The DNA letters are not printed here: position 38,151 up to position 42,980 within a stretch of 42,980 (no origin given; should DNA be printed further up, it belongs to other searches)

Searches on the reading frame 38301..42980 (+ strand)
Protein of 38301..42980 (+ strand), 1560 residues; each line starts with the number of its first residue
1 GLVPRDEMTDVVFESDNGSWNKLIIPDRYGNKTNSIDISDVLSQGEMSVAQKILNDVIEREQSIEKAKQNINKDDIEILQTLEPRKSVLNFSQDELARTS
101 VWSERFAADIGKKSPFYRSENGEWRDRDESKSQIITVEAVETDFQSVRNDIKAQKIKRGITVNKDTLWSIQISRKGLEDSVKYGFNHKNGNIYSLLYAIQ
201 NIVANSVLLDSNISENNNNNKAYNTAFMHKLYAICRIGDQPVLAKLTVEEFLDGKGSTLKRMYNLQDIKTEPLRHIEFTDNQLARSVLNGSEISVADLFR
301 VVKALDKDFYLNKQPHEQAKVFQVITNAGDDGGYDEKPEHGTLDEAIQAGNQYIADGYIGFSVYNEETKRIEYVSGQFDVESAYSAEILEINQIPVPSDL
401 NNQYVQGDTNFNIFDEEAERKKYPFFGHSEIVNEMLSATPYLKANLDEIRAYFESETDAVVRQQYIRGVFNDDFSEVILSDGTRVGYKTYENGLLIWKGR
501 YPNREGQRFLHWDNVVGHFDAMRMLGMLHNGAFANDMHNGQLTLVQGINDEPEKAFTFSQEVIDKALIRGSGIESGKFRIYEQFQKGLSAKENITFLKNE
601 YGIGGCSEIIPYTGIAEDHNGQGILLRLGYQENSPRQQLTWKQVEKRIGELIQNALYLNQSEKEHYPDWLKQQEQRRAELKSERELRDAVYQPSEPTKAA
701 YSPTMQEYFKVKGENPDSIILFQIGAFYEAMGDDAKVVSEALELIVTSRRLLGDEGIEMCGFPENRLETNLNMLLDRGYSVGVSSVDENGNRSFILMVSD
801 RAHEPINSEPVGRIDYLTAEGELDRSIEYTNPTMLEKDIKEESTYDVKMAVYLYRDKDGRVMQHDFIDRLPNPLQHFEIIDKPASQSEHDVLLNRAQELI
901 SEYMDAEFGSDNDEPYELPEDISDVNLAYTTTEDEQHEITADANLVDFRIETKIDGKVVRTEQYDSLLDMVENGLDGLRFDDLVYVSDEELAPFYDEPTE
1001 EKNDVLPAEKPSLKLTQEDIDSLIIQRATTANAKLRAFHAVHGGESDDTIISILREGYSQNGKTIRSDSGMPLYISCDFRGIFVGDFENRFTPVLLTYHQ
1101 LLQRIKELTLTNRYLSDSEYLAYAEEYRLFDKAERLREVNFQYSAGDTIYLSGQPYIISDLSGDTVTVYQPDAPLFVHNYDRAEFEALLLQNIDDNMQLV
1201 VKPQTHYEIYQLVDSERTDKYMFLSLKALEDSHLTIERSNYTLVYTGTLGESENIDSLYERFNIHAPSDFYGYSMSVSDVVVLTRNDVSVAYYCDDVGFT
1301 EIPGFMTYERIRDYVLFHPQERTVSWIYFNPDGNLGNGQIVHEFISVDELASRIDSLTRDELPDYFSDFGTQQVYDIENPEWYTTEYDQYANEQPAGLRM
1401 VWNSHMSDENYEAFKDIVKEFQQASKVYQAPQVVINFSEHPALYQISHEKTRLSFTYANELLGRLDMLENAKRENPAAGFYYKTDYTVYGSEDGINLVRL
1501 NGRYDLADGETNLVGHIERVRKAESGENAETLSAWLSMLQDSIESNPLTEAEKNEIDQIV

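Call 72: search_protein_families(library=pfam, proteins=[window:38301-42980:+], max_evalue=0.01)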
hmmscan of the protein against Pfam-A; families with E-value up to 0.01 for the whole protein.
window:38301-42980:+ (1560 aa): 4 families
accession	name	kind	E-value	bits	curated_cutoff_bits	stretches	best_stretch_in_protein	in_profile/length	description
PF14191.11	YodL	-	2.1e-26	93.2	24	1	1207-1305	2-98/98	YodL-like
PF01624.25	MutS_I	-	1.7e-19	70.6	20.6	1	703-785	2-84/113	MutS domain I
PF18840.6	LPD25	-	3.1e-15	57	27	1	1430-1522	5-89/97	Large polyvalent protein associated domain 25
PF18798.6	LPD3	-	1.1e-11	45.3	27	1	154-255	16-111/114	Large polyvalent protein-associated domain 3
